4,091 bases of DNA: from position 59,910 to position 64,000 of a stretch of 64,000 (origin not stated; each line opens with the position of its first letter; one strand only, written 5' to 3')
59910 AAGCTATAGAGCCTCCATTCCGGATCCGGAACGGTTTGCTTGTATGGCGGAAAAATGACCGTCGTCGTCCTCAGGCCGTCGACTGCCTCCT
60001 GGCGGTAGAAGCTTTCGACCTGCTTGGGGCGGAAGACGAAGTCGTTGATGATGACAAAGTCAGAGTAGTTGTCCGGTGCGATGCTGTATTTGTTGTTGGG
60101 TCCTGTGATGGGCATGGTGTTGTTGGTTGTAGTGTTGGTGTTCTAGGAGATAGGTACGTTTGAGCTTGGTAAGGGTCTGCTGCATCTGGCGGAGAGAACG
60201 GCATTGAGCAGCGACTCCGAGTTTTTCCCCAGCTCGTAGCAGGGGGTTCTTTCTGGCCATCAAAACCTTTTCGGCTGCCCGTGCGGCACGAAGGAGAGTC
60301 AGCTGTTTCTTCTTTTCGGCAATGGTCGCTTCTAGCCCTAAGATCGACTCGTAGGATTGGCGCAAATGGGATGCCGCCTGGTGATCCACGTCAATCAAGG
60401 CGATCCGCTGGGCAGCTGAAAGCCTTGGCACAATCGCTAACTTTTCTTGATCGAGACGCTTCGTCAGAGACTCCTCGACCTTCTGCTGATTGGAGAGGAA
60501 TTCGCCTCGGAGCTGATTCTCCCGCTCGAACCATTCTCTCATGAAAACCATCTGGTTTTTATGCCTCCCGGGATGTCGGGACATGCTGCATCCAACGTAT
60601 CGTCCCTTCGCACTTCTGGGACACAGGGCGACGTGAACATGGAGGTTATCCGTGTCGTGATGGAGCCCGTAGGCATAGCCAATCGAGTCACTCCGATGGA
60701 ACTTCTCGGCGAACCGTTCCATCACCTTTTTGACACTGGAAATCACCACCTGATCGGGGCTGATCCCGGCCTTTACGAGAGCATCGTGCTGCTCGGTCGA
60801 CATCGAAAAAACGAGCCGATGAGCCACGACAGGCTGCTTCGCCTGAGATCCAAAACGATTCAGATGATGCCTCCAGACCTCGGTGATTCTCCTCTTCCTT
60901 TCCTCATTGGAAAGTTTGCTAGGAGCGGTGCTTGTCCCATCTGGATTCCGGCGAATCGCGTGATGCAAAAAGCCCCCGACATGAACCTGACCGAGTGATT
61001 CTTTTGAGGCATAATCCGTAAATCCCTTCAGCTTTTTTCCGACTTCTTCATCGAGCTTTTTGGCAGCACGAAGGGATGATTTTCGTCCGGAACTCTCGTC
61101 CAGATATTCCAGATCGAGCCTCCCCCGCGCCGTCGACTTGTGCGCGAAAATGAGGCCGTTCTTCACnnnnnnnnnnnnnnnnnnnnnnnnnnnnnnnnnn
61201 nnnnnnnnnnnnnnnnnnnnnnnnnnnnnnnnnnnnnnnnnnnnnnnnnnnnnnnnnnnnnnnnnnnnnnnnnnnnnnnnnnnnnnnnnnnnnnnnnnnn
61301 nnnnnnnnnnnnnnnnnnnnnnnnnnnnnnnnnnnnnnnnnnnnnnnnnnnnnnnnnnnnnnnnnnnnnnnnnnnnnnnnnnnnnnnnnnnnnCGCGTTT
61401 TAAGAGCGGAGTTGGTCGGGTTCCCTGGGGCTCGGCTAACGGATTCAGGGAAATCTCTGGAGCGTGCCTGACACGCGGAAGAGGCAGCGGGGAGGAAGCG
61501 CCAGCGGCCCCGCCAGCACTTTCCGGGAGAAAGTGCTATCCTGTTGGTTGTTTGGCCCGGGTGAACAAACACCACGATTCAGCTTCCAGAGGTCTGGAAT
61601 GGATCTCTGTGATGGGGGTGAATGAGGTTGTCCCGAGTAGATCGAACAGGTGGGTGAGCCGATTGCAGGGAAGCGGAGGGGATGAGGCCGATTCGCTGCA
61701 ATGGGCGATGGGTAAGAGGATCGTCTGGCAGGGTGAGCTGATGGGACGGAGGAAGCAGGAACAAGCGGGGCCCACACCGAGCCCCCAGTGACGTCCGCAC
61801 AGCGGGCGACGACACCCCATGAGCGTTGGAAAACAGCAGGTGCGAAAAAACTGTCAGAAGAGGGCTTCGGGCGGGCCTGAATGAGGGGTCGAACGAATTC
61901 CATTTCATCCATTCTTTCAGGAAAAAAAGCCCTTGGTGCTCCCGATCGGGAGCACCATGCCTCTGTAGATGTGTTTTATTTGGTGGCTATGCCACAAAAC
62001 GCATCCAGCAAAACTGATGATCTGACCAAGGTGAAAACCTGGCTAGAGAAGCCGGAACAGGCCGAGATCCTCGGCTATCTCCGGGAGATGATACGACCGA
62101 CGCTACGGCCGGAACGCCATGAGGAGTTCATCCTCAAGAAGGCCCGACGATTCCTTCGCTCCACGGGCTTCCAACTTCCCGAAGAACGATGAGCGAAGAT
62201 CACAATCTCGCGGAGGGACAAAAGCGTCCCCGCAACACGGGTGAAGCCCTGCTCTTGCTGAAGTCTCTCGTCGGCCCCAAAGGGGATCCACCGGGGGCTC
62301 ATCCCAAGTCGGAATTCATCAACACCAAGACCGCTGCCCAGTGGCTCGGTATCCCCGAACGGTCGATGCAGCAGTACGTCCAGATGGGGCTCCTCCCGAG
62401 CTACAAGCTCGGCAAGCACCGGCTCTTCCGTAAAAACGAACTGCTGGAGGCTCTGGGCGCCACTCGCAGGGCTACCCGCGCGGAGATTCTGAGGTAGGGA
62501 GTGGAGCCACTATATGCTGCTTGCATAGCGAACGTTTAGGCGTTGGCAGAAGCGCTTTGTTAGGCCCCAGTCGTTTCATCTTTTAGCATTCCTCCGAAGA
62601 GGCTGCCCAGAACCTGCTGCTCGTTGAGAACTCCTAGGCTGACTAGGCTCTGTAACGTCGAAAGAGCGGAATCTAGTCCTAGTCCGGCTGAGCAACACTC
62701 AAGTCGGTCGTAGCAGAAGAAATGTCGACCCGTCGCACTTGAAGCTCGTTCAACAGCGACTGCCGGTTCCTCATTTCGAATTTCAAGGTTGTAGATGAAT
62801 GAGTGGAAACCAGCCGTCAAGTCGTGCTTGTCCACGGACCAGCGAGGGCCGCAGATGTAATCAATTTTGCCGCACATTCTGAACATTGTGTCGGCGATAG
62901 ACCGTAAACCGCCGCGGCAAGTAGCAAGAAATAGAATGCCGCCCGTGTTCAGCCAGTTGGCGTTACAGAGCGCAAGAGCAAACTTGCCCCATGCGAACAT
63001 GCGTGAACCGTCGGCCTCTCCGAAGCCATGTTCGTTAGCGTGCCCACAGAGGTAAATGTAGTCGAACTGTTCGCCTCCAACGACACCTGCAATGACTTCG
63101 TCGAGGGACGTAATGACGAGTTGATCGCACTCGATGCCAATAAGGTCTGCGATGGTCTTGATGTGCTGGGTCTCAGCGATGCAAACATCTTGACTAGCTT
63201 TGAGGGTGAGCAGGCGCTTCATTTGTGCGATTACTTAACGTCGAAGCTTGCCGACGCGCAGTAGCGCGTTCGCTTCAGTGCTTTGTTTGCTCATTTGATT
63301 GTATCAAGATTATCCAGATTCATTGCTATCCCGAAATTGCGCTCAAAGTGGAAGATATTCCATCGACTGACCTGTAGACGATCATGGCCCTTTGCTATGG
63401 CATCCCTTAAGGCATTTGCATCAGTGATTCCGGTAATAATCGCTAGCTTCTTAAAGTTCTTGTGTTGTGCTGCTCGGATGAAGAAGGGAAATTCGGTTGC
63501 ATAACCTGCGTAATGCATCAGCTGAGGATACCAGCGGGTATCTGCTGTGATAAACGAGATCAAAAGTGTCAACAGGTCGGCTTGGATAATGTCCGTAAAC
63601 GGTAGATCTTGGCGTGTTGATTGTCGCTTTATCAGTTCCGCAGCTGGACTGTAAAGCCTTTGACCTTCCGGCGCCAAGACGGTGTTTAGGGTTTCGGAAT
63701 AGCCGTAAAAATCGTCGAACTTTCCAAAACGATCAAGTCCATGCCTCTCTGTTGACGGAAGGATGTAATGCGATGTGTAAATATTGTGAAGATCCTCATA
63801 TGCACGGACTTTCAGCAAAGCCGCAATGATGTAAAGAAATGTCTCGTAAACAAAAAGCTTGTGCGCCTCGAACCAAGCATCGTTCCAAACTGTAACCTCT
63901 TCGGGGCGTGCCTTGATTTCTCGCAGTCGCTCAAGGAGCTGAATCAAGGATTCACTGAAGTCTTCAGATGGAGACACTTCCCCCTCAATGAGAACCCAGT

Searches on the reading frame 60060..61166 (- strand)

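Call 42: search_protein_families(library=pfam, proteins=[window:60060-61166:-], max_evalue=0.01)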
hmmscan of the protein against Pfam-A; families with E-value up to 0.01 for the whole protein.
window:60060-61166:- (368 aa): 2 families
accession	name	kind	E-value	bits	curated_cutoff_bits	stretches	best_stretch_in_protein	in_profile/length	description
PF03432.20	Relaxase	-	0.00043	21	24.6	1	137-190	60-108/132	MobA/VirD2-like, nuclease domain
PF18555.7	MobL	-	0.0024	17.4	28.5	1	145-272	128-242/383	MobL relaxases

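Call 82: search_protein_families(library=padloc, proteins=[window:60060-61166:-], max_evalue=0.01)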
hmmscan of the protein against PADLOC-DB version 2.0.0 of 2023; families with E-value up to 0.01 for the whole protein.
window:60060-61166:- (368 aa): 0 families

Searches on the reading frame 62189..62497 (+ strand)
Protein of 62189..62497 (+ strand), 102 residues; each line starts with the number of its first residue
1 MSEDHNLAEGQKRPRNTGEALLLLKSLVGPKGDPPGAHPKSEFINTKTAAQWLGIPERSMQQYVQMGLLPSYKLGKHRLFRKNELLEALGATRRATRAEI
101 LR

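Call 42: search_protein_families(library=pfam, proteins=[window:62189-62497:+], max_evalue=0.01)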
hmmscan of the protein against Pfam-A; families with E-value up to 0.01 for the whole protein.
window:62189-62497:+ (102 aa): 1 family
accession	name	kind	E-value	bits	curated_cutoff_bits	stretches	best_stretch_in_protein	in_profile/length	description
PF12728.13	HTH_17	-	1.9e-07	31.6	27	1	45-89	3-47/51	Helix-turn-helix domain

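Call 82: search_protein_families(library=padloc, proteins=[window:62189-62497:+], max_evalue=0.01)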
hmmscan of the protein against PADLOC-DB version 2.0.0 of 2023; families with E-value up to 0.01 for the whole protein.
window:62189-62497:+ (102 aa): 1 family
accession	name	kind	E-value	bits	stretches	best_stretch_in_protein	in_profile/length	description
PDLC04133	mad1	-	0.0031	15.8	1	41-85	3-47/60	mads_1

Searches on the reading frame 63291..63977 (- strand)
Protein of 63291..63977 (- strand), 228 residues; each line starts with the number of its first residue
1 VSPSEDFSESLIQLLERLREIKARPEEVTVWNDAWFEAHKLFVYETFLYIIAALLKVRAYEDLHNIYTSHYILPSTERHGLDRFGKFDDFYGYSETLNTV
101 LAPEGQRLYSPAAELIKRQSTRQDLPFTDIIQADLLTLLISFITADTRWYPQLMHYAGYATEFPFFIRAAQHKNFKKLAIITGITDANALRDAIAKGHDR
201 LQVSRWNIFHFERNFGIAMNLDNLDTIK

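Call 42: search_protein_families(library=pfam, proteins=[window:63291-63977:-], max_evalue=0.01)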
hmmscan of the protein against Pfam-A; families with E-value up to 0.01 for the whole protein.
window:63291-63977:- (228 aa): 0 families

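Call 82: search_protein_families(library=padloc, proteins=[window:63291-63977:-], max_evalue=0.01)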
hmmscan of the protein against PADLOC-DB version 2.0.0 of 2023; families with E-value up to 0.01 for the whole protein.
window:63291-63977:- (228 aa): 1 family
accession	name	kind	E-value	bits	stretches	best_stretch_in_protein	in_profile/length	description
PDLC03957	bSEFIR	-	2.2e-11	42.2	1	28-225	266-383/412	-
